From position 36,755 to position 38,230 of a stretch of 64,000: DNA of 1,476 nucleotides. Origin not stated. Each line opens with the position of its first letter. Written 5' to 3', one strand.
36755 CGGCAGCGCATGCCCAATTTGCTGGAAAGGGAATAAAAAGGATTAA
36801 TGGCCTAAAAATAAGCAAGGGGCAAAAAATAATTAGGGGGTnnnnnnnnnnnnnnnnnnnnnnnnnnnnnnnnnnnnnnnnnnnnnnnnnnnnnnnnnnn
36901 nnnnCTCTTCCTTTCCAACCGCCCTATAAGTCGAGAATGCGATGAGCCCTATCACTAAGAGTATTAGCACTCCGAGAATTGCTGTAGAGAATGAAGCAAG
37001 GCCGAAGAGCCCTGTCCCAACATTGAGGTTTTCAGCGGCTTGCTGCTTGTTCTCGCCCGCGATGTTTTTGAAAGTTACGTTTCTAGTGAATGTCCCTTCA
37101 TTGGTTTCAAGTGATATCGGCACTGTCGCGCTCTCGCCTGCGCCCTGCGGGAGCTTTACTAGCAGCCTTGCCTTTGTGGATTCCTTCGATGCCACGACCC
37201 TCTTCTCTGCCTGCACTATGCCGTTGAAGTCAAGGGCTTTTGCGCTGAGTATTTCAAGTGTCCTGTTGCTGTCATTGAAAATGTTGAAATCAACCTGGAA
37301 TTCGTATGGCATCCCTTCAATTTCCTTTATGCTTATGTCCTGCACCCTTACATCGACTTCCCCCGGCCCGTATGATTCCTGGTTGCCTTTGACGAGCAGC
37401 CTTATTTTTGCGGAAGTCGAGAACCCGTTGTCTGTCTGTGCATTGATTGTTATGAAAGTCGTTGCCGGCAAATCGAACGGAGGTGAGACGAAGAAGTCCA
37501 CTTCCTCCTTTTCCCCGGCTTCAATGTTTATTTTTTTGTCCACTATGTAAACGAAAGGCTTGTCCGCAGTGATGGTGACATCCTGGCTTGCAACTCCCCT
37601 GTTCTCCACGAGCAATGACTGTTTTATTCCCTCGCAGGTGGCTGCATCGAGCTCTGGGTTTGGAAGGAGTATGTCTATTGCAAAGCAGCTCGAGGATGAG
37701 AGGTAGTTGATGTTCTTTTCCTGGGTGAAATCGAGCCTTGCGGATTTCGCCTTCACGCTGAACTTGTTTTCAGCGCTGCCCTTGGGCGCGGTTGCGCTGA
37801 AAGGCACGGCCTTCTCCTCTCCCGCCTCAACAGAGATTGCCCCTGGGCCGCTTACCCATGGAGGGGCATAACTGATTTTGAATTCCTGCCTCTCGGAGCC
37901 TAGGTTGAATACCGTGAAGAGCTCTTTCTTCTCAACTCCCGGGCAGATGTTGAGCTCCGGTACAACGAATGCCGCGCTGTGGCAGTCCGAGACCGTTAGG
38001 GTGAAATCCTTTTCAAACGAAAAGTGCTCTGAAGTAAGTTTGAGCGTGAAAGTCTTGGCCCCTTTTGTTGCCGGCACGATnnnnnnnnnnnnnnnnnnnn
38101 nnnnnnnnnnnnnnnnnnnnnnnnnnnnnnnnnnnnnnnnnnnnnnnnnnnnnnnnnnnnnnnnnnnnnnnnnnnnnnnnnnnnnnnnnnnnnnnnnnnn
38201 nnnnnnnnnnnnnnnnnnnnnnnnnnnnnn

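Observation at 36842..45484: Four-gene operon of giant Ig-like repeat surface proteins including a vWA/MIDAS adhesin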

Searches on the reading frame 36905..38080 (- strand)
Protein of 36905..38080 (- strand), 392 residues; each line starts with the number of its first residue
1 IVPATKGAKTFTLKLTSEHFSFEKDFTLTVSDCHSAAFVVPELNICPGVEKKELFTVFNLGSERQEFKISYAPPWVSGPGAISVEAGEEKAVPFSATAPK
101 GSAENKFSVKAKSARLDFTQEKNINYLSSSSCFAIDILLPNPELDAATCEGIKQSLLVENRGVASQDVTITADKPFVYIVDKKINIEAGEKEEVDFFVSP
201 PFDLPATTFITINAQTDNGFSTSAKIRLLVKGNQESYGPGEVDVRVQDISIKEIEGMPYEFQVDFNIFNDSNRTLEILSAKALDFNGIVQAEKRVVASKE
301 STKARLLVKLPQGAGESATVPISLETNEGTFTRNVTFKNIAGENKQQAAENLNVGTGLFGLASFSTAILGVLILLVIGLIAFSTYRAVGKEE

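Call 57: search_protein_representatives(alignment_id=A2)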
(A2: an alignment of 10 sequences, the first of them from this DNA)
Query: 10 sequences, 396 profile positions. Proteins with E-value up to 0.001 (for the whole library): 765; up to 1e-10: 414; up to 1e-30: 60. The best 150 are listed.
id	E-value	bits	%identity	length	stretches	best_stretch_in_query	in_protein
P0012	2.1e-189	645.9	-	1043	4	1-396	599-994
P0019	1.9e-171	586.8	-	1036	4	1-396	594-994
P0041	7.9e-166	568.3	-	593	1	1-396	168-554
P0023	6.4e-160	548.8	-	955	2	1-395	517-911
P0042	4.2e-145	500.0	-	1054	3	1-356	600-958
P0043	3.9e-129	447.5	-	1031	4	1-395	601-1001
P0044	1.1e-113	396.5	-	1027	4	1-391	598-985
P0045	7.6e-113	393.8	-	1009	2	1-382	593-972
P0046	4.3e-110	384.8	-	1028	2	1-390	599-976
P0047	4.0e-108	378.3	-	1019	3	3-395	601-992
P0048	6.2e-103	361.2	-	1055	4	4-390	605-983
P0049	2.1e-101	356.1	-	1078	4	1-392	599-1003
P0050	1.0e-97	344.0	-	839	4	4-393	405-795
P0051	5.4e-95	335.1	-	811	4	6-265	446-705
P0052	1.0e-90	321.0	-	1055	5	1-394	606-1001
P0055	3.2e-84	299.6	-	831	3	5-392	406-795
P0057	2.0e-81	290.4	-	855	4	4-390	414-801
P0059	3.1e-74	266.7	-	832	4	5-395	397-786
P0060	4.9e-68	246.3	-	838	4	6-383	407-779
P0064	1.1e-56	208.9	-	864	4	25-395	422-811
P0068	9.5e-44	166.3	-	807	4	6-388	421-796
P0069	2.1e-43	165.2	-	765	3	4-392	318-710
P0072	6.1e-40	153.8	-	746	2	7-387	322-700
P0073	1.2e-39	152.8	-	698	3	5-228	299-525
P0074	6.7e-39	150.4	-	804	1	1-394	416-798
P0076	1.6e-38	149.1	-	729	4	146-390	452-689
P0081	4.5e-36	141.0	-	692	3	13-231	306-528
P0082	1.0e-35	139.9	-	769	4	6-391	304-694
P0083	1.6e-35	139.2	-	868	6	6-291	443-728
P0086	2.4e-34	135.4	-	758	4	154-392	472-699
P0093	2.8e-32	128.5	-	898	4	23-281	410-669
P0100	1.2e-30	123.2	-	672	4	7-230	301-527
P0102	1.4e-30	122.9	-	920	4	13-344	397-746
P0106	4.3e-30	121.4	-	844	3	15-389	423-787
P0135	6.6e-26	107.6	-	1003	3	9-342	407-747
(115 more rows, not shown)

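Call 58: list_cluster_members(proteins=[P0050, P0055, P0057, P0064, P0068, P0072, P0074, P0083, P0093, P0102])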
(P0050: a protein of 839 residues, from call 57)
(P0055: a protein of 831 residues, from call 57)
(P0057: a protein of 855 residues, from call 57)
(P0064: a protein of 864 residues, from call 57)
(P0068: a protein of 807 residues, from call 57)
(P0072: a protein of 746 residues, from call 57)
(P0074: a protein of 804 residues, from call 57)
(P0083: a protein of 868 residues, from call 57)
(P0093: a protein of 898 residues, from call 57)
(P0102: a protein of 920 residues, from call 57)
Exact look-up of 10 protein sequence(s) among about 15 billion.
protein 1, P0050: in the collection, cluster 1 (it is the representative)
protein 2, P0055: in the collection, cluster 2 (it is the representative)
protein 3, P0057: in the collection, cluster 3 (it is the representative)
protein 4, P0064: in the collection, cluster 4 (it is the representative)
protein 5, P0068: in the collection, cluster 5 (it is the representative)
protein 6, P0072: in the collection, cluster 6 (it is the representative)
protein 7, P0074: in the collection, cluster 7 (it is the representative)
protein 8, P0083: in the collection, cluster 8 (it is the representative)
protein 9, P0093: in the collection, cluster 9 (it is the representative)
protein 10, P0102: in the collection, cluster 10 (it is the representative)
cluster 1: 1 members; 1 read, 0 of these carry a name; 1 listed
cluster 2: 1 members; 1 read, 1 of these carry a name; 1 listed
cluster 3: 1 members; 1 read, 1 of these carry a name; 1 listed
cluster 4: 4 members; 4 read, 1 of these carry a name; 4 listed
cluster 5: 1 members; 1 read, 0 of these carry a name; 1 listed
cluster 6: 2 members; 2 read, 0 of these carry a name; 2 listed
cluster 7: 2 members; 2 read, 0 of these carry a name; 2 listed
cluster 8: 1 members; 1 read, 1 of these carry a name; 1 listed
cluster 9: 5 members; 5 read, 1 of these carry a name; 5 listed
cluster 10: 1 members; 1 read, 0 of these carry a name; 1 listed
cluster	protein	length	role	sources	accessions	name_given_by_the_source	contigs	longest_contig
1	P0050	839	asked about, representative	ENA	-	-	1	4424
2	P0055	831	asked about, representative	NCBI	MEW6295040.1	MAG: hypothetical protein AB1467_01950 [Candidatus Diapherotrites archaeon]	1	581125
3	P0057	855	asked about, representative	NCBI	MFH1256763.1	MAG: hypothetical protein V1494_05740 [Candidatus Diapherotrites archaeon]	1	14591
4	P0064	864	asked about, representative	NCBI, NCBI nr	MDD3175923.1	MAG: hypothetical protein PHU51_05590 [Candidatus Nanoarchaeia archaeon] | hypothetical protein [Candidatus Nanoarchaeia archaeon]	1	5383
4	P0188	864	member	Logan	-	-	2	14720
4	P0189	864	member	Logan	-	-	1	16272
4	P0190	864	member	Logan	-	-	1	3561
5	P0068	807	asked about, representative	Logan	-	-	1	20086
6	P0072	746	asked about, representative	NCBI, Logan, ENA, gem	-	-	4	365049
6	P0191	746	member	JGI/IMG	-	-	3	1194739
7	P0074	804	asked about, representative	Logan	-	-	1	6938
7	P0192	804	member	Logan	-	-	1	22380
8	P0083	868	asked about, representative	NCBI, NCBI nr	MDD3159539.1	MAG: hypothetical protein PHQ98_01055 [Candidatus ainarchaeum sp.] | hypothetical protein [Candidatus ainarchaeum sp.]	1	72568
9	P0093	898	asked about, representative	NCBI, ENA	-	-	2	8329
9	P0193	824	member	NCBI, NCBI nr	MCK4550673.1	MAG: hypothetical protein KAT91_01850, partial [Candidatus Aenigmarchaeota archaeon] | hypothetical protein [Candidatus Aenigmarchaeota archaeon]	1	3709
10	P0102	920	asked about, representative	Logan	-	-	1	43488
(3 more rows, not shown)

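Call 60: find_encoding_contigs(protein=P0055, flank=10000, max_places=1)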
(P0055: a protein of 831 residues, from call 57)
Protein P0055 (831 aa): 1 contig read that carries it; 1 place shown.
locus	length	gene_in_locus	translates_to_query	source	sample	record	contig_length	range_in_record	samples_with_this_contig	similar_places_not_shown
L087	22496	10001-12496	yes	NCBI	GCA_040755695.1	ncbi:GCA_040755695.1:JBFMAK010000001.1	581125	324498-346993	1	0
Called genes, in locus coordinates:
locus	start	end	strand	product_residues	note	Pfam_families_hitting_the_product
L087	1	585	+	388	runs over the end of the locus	PF13439:Glyco_transf_4, PF13477:Glyco_trans_4_2, PF13579:Glyco_trans_4_4, PF20706:GT4-conflict (weak), PF00534:Glycos_transf_1, PF13692:Glyco_trans_1_4, PF13524:Glyco_trans_1_2 (weak)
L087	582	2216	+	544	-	-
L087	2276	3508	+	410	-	PF00266:Aminotran_5, PF01041:DegT_DnrJ_EryC1 (weak), PF01053:Cys_Met_Meta_PP (weak)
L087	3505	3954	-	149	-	PF04073:tRNA_edit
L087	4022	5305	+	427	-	-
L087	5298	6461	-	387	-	PF00438:S-AdoMet_synt_N, PF02772:S-AdoMet_synt_M, PF02773:S-AdoMet_synt_C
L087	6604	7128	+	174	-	PF01381:HTH_3, PF12844:HTH_19 (weak), PF13560:HTH_31 (weak), PF00571:CBS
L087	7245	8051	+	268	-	-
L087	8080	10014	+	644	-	PF11614:FixG_C (faint)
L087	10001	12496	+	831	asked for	PF22544:HYDIN_VesB_CFA65-like_Ig (faint), PF06280:fn3_5 (faint), PF11614:FixG_C (faint), PF23619:Ig_VWA7 (faint), PF10633:NPCBM_assoc (faint)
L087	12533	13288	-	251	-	PF01978:TrmB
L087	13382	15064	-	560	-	-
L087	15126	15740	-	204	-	-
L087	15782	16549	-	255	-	PF08843:AbiEii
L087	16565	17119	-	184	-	-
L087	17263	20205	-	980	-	-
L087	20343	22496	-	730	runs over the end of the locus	-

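Call 62: search_solved_structures(query=A2, max_evalue=10)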
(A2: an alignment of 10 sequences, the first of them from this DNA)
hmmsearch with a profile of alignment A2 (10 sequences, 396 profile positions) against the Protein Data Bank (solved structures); distinct sequences matched with E-value up to 10: 3.
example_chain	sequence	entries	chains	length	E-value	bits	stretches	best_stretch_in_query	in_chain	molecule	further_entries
8bl6_A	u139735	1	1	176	0.11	14.6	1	150-224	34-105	dIG14-scdim-EF62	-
8bl3_A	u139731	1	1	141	0.17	14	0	150-205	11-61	scIg12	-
7sqc_F0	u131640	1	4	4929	1.7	10.7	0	48-115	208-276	Hydin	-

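Call 63: search_protein_families(library=ncbifam, proteins=[P0055, P0064, P0093, P0072], max_evalue=1)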
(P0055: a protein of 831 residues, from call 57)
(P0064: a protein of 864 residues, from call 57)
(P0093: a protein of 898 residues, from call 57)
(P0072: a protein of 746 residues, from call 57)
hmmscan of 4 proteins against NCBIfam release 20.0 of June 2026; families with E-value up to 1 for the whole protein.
P0055 (831 aa): 5 families
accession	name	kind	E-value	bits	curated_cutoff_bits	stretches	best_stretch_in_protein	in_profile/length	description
NF041740.1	choice_anch_T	equivalog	3.8e-08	32.8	70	2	251-390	52-199/259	choice-of-anchor T family protein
NF052521.1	TafC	equivalog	0.0015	17.7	410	1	281-332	95-146/373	TafC family fimbrial protein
NF012200.0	choice_anch_D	domain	0.0022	18.5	45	0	253-315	38-105/108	choice-of-anchor D domain-containing protein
NF008686.0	PRK11705.1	equivalog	0.12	11.4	400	1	517-588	146-213/383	cyclopropane fatty acyl phospholipid synthase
NF045849.1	ICE_MMCAP2_0565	equivalog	0.3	10.8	40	1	772-810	14-52/80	Mbov_0395 family pilin-like conjugal transfer protein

P0064 (864 aa): 12 families
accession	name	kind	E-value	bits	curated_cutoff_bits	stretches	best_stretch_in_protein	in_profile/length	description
NF041740.1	choice_anch_T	equivalog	4.4e-07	29.3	70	2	103-207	127-238/259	choice-of-anchor T family protein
TIGR02745.1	ccoG_rdxA_fixG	equivalog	2.3e-06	26.9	316.7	2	107-214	320-423/435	cytochrome c oxidase accessory protein CcoG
NF042931.1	SAG1386_EF1546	equivalog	0.00032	20.8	80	1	790-848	39-94/158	SAG1386/EF1546 family surface-associated protein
NF003007.0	PRK03818.1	equivalog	0.002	16.8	449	1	786-859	167-237/553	putative transporter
NF006283.1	PRK08455.1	equivalog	0.0023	17.6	187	1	787-842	23-79/182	flagellar basal body-associated protein FliL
NF045849.1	ICE_MMCAP2_0565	equivalog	0.0023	17.6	40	1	782-819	14-51/80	Mbov_0395 family pilin-like conjugal transfer protein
NF010560.0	PRK13955.1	equivalog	0.034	14.1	180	1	788-836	74-123/132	large conductance mechanosensitive channel protein MscL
NF052642.1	amidase_SagB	exception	0.034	13.4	425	1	784-862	6-85/282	peptidoglycan release complex glucosaminidase SagB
NF041742.1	WGxxGxxG_fam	subfamily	0.073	13.7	35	0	792-839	9-44/69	WGxxGxxG family protein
TIGR01218.1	Gpos_tandem_5TM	subfamily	0.1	12.3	35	1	788-833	101-146/208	tandem five-TM protein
NF045773.1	cytochro_C550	exception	0.18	11.8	125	1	790-832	10-50/118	cytochrome c550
NF041023.1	PP0621_fam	subfamily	0.2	12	45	1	791-822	3-34/71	PP0621 family protein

P0093 (898 aa): 16 families
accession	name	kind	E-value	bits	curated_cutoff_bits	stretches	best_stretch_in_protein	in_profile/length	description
NF041740.1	choice_anch_T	equivalog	1.1e-08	34.6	70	2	8-94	7-101/259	choice-of-anchor T family protein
TIGR01954.1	nusA_Cterm_rpt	equivalog_domain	1.1e-05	25.4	48.15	1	817-857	9-49/50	transcription termination factor NusA, C-terminal duplication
TIGR03491.1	TIGR03491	subfamily_domain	6.8e-05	22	97.45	1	799-869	210-279/462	TM0106 family RecB-like putative nuclease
NF002882.0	PRK03348.1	equivalog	0.00037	19.4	389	1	804-851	183-230/461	DNA polymerase IV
NF002654.0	PRK02362.1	equivalog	0.0012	17.2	887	1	804-884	655-732/739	ATP-dependent DNA helicase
NF002883.0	PRK03352.1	equivalog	0.0013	18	330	1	800-858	176-234/347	DNA polymerase IV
NF009401.0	PRK12766.1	equivalog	0.0032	17.2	239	1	800-888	9-91/238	50S ribosomal protein L32e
NF033442.0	BREX_PglW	equivalog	0.0035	15.1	990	1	803-889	799-883/1391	BREX system serine/threonine kinase PglW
NF002751.0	PRK02794.1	equivalog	0.0037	16.2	371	1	800-862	210-270/425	DNA polymerase IV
NF003301.0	PRK04301.1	equivalog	0.0043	16.3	259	1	806-862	10-66/316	DNA repair and recombination protein RadA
TIGR02236.1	recomb_radA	equivalog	0.0055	16.1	361.15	1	806-861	5-60/311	DNA repair and recombination protein RadA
TIGR03033.1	phage_rel_nuc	subfamily_domain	0.0057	16.8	68.05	1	208-266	12-67/153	lambda-exonuclease family protein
NF003015.0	PRK03858.1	subfamily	0.0088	15.1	367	1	806-862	181-236/399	DNA polymerase IV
NF004930.0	PRK06287.1-1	subfamily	0.029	14.3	142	1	738-788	53-102/110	cobalt transport protein CbiN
NF005841.0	PRK07758.1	equivalog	0.07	13.4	115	1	799-850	31-83/95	hypothetical protein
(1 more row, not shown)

P0072 (746 aa): 3 families
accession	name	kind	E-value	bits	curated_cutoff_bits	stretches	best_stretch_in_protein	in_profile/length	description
NF041740.1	choice_anch_T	equivalog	1.4e-10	40.8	70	3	122-235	124-245/259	choice-of-anchor T family protein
TIGR02745.1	ccoG_rdxA_fixG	equivalog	5.8e-08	32.1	316.7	1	268-337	347-420/435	cytochrome c oxidase accessory protein CcoG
NF001842.0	PRK00567.1-3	equivalog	0.011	15.7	146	1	664-735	52-124/147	large-conductance mechanosensitive channel protein MscL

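Call 65: find_encoding_contigs(protein=P0072, flank=10000, max_places=1)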
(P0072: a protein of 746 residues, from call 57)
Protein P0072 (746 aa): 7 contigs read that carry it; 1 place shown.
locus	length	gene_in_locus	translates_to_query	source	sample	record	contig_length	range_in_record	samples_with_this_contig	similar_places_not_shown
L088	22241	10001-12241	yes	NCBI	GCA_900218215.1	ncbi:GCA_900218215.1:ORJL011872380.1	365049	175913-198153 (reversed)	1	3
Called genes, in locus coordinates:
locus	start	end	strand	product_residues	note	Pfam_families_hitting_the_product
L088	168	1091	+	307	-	PF02811:PHP (weak)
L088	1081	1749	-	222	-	PF00406:ADK, PF13207:AAA_17, PF05191:ADK_lid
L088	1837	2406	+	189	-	PF12844:HTH_19 (weak), PF13560:HTH_31, PF01381:HTH_3, PF00571:CBS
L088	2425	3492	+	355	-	-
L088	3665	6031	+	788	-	PF00133:tRNA-synt_1, PF01406:tRNA-synt_1e (faint), PF09334:tRNA-synt_1g, PF13603:tRNA-synt_1_2 (faint), PF08264:Anticodon_1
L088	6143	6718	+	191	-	-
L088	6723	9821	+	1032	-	PF10633:NPCBM_assoc (faint)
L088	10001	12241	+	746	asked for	PF10633:NPCBM_assoc (faint), PF11614:FixG_C (faint)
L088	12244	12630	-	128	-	PF01850:PIN (weak)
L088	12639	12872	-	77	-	PF04014:MazE_antitoxin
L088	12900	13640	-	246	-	PF01978:TrmB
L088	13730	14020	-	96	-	-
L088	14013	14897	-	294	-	-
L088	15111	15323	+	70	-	PF15919:HicB_lk_antitox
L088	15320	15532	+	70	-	PF07927:HicA_toxin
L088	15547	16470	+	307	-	PF00890:FAD_binding_2, PF01266:DAO, PF01946:Thi4 (weak), PF07992:Pyr_redox_2, PF12831:FAD_oxidored (weak), PF13450:NAD_binding_8 (weak), PF13738:Pyr_redox_3, PF00070:Pyr_redox, +4 more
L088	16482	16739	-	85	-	PF05016:ParE_toxin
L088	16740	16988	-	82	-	-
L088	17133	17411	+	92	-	-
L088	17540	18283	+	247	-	-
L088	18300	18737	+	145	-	-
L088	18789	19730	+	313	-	PF01501:Glyco_transf_8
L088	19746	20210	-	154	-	PF11969:DcpS_C, PF01230:HIT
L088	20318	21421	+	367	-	PF00579:tRNA-synt_1b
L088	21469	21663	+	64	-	-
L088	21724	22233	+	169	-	PF02778:tRNA_int_endo_N, PF01974:tRNA_int_endo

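Call 66: find_encoding_contigs(protein=P0064, flank=10000, max_places=1)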
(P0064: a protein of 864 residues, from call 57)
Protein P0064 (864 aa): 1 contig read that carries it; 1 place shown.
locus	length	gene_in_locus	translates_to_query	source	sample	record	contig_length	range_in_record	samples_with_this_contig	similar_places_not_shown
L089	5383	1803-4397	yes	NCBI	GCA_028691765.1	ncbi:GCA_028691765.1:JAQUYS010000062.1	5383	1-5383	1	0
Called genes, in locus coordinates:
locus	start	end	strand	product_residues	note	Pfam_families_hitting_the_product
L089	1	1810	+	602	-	?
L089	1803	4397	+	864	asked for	PF22067:Cep192_D3 (faint), PF22544:HYDIN_VesB_CFA65-like_Ig (faint)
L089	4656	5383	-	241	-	?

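Call 67: find_encoding_contigs(protein=P0093, flank=10000, max_places=1)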
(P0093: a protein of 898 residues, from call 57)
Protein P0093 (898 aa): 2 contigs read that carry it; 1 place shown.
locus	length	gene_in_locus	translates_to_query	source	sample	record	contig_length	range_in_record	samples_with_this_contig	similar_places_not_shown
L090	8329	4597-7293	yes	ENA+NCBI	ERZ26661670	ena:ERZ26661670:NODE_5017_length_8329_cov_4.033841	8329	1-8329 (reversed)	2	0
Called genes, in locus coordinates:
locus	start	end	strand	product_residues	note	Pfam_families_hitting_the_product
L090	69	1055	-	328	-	PF04055:Radical_SAM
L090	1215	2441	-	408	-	PF01595:CNNM, PF00571:CBS (weak), PF03471:CorC_HlyC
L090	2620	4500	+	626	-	-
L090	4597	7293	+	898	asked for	PF11614:FixG_C (faint), PF17766:fn3_6 (faint), PF22544:HYDIN_VesB_CFA65-like_Ig (faint), PF14520:HHH_5 (weak)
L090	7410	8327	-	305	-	?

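Call 71: list_cluster_members(proteins=[P0059, P0060, P0069, P0073, P0076, P0081, P0082, P0086, P0100, P0106])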
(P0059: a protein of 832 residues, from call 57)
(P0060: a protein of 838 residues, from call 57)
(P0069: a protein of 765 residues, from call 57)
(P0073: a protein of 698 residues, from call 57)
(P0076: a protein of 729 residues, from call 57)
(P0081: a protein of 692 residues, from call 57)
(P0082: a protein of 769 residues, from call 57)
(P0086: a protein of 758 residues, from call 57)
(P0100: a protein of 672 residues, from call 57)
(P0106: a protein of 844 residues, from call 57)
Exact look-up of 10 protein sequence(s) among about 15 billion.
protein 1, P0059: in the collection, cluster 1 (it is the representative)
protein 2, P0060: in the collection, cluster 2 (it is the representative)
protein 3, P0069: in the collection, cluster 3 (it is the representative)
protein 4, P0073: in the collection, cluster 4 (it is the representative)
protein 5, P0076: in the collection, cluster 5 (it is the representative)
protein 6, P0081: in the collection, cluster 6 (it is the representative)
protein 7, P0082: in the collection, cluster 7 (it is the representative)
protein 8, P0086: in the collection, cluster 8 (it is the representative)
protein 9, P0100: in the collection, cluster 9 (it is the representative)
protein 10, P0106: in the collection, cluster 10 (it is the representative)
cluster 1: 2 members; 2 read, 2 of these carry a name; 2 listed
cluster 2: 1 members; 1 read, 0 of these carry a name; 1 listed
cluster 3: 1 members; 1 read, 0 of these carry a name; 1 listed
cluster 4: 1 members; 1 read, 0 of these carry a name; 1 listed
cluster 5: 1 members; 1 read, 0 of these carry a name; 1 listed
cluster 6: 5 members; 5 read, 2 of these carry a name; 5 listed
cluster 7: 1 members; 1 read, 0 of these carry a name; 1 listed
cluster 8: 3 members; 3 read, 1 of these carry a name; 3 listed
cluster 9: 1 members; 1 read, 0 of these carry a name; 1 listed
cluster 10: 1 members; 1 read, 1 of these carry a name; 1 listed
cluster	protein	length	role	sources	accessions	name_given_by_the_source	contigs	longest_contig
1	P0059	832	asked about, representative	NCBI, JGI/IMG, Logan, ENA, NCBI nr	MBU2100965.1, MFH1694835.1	MAG: hypothetical protein ABH850_00205 [Candidatus Micrarchaeota archaeon] | hypothetical protein [Candidatus Micrarchaeota archaeon]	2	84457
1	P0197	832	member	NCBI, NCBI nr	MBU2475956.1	hypothetical protein KKG83_00635 [Candidatus Micrarchaeota archaeon] | hypothetical protein [Candidatus Micrarchaeota archaeon]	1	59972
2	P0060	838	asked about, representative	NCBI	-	-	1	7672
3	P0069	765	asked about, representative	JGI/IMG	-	-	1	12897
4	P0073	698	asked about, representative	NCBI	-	-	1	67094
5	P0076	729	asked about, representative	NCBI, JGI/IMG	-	-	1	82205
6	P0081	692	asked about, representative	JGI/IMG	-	-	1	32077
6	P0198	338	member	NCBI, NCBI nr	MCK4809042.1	MAG: hypothetical protein KAS90_05440, partial [Candidatus Aenigmarchaeota archaeon] | hypothetical protein [Candidatus Aenigmarchaeota archaeon]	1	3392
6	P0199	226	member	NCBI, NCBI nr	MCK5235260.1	MAG: hypothetical protein KAJ88_05435, partial [Candidatus Aenigmarchaeota archaeon] | hypothetical protein [Candidatus Aenigmarchaeota archaeon]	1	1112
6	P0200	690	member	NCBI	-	-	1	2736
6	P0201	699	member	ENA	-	-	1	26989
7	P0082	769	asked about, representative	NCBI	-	-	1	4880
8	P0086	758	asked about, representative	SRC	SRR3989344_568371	-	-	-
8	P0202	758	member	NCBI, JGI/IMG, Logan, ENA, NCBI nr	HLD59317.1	MAG TPA: hypothetical protein VI977_06850 [archaeon] | hypothetical protein [archaeon]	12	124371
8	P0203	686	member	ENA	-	-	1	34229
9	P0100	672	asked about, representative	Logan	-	-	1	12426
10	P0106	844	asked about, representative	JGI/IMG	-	hypothetical protein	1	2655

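Call 79: find_encoding_contigs(protein=P0059, flank=8000, max_places=1)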
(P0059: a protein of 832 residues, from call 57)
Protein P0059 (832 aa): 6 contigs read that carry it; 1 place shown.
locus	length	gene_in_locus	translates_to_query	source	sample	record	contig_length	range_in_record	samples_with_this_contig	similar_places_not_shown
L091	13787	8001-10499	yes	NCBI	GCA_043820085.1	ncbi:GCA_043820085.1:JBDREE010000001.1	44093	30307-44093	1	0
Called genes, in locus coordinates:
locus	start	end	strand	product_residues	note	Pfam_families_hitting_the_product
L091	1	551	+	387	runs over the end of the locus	-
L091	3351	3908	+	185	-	PF01381:HTH_3, PF12844:HTH_19 (weak), PF00571:CBS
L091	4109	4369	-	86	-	-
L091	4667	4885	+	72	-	PF18929:DUF5678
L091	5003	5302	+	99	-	-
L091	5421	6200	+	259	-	-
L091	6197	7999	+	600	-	-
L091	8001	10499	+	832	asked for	PF22076:Cep192_D6 (faint), PF22067:Cep192_D3 (faint), PF26187:Ig_NPHP4_4th (faint)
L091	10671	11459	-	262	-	PF01978:TrmB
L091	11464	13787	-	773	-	PF01464:SLT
